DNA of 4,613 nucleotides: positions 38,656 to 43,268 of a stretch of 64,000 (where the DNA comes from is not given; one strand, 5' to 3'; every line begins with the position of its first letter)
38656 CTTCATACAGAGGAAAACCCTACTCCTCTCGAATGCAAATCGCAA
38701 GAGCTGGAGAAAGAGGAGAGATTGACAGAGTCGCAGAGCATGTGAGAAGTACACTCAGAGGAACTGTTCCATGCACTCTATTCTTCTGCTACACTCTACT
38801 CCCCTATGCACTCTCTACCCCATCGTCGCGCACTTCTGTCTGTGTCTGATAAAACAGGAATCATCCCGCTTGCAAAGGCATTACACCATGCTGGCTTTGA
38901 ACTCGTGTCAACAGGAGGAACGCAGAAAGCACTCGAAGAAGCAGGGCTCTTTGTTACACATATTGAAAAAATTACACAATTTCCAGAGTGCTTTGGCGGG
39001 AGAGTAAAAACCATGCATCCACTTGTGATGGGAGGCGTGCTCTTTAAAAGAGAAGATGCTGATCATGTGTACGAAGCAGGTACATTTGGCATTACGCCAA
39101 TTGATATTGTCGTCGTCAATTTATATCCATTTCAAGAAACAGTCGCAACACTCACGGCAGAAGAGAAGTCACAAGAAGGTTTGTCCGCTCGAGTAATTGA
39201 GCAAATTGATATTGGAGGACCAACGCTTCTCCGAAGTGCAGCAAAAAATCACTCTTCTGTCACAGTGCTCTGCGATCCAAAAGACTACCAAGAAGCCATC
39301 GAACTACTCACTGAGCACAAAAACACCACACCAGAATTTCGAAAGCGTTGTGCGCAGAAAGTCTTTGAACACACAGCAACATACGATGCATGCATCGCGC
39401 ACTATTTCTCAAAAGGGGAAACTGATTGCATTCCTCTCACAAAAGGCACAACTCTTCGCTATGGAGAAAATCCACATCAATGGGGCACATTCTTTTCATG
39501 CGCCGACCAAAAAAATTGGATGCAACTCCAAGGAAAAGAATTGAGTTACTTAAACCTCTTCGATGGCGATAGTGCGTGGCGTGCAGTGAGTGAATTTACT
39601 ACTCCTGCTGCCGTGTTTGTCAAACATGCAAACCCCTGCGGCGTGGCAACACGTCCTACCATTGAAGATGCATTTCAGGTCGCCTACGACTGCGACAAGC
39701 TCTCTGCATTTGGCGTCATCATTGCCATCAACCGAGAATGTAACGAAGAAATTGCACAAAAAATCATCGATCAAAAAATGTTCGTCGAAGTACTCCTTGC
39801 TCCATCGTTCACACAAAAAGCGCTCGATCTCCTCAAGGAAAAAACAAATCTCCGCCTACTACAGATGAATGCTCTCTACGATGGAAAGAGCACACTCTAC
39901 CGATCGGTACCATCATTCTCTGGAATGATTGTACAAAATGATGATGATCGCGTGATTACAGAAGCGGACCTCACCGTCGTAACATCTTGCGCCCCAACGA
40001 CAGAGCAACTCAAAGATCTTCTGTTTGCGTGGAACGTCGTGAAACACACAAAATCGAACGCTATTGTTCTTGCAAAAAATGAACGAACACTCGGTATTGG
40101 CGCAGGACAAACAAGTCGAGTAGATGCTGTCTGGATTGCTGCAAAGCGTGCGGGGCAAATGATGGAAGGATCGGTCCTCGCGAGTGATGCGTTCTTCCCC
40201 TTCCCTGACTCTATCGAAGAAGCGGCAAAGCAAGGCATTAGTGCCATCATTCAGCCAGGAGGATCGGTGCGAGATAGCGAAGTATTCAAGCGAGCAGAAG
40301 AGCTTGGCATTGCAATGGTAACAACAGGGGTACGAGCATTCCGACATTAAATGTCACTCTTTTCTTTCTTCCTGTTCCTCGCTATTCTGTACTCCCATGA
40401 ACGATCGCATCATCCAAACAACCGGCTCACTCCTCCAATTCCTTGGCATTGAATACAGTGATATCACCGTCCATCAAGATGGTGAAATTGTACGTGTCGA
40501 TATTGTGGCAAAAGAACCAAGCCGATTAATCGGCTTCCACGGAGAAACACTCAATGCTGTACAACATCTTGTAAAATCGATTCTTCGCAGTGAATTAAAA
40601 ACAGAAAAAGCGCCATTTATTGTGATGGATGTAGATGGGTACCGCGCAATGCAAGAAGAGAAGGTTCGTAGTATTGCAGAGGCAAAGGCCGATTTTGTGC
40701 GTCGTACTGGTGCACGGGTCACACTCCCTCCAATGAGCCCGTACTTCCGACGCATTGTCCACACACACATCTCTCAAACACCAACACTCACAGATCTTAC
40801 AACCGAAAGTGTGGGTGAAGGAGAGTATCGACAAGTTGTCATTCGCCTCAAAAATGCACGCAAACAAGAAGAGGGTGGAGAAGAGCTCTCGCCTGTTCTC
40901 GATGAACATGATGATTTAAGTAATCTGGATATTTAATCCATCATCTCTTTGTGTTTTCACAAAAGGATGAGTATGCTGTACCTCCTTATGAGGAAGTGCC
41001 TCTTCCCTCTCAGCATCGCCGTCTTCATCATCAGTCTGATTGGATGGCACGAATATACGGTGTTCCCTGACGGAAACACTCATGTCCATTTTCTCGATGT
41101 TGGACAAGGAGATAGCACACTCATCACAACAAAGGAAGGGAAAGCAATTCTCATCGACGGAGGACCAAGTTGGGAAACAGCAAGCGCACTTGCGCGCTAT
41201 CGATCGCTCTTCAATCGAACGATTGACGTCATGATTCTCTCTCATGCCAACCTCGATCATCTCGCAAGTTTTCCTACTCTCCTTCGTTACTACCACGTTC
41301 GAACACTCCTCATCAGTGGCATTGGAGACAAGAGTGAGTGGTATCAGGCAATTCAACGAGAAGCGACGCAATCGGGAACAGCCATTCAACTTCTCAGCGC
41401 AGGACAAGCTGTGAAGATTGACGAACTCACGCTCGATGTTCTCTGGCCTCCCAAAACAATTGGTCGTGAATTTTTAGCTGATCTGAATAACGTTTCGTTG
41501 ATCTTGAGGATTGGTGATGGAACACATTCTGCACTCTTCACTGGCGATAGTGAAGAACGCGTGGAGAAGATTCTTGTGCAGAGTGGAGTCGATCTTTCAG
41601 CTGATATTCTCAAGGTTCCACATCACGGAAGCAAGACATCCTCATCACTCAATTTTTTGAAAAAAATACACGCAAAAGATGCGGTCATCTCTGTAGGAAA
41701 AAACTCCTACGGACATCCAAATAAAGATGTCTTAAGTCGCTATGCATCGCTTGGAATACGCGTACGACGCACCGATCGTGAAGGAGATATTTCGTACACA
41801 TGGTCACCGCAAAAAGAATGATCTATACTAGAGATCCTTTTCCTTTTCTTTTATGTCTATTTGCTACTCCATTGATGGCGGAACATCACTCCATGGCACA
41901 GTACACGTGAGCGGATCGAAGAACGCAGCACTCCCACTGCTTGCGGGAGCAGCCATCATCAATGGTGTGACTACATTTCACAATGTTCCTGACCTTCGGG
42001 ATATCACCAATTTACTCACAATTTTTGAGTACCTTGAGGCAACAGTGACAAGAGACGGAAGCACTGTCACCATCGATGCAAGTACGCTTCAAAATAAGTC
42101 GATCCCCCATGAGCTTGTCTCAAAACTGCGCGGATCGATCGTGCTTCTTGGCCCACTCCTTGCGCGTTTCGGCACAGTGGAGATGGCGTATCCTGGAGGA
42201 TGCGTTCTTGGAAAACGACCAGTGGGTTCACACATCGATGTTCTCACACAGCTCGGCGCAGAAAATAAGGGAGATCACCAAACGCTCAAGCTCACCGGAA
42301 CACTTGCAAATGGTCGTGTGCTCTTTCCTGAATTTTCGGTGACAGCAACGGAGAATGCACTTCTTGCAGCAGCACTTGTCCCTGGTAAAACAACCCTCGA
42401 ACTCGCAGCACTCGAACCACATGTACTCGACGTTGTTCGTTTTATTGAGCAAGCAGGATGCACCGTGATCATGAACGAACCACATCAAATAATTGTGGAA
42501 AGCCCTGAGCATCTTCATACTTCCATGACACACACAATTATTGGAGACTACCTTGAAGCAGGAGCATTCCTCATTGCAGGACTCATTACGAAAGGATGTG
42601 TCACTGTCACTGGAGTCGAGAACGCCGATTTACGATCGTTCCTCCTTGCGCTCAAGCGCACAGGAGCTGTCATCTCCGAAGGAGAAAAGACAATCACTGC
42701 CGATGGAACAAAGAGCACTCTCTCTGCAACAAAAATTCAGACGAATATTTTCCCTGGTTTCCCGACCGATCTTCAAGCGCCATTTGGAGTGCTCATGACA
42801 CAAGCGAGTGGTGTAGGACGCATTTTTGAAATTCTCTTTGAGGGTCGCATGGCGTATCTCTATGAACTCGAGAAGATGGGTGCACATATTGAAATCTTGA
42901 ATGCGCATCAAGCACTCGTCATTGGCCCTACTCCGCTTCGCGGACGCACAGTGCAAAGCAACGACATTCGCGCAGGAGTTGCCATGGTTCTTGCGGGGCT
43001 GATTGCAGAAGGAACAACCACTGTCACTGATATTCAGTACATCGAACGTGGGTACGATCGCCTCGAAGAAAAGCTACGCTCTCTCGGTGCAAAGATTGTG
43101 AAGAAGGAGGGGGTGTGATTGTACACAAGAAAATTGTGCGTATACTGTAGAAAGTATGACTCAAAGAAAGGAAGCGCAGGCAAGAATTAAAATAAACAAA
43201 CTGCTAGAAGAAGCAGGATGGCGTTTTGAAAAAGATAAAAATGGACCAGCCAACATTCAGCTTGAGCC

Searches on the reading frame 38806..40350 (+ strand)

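Call 10: search_protein_families(library=pfam, proteins=[window:38806-40350:+], max_evalue=0.01)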
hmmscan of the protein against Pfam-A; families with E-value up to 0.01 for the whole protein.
window:38806-40350:+ (514 aa): 2 families
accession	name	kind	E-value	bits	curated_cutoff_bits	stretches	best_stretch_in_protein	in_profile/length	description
PF01808.24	AICARFT_IMPCHas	-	2.3e-111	372.6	25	1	145-447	1-310/311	AICARFT/IMPCHase bienzyme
PF02142.27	MGS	-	9.2e-19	67.8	24.1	1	18-140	1-94/94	MGS-like domain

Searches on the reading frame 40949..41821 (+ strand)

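Call 90: search_protein_families(library=pfam, proteins=[window:40949-41821:+], max_evalue=0.001)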
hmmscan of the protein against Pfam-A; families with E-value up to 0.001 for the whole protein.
window:40949-41821:+ (290 aa): 2 families
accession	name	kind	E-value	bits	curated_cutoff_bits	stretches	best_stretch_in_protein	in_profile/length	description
PF00753.33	Lactamase_B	-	1.2e-17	65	22.7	1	50-250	2-195/196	Metallo-beta-lactamase superfamily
PF12706.13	Lactamase_B_2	-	6.6e-07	29.6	27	1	67-209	3-151/200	Beta-lactamase superfamily domain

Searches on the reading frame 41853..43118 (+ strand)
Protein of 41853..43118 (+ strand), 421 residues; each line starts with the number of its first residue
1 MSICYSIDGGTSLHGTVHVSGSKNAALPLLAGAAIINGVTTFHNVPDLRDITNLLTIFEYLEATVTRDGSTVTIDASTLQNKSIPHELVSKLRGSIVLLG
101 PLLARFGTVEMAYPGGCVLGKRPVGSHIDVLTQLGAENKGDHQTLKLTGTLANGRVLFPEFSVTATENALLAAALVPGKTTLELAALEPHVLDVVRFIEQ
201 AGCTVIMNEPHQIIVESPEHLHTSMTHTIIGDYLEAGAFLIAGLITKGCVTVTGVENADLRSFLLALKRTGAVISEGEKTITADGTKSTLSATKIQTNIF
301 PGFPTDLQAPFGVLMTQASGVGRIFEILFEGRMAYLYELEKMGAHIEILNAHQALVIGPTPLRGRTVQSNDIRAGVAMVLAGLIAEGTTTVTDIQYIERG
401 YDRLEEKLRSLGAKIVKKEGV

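Call 10: search_protein_families(library=pfam, proteins=[window:41853-43118:+], max_evalue=0.01)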
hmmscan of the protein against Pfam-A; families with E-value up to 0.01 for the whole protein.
window:41853-43118:+ (421 aa): 1 family
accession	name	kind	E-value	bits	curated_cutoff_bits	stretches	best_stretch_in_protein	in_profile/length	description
PF00275.25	EPSP_synthase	-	8.6e-78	262.3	22.8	1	8-408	2-417/417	EPSP synthase (3-phosphoshikimate 1-carboxyvinyltransferase)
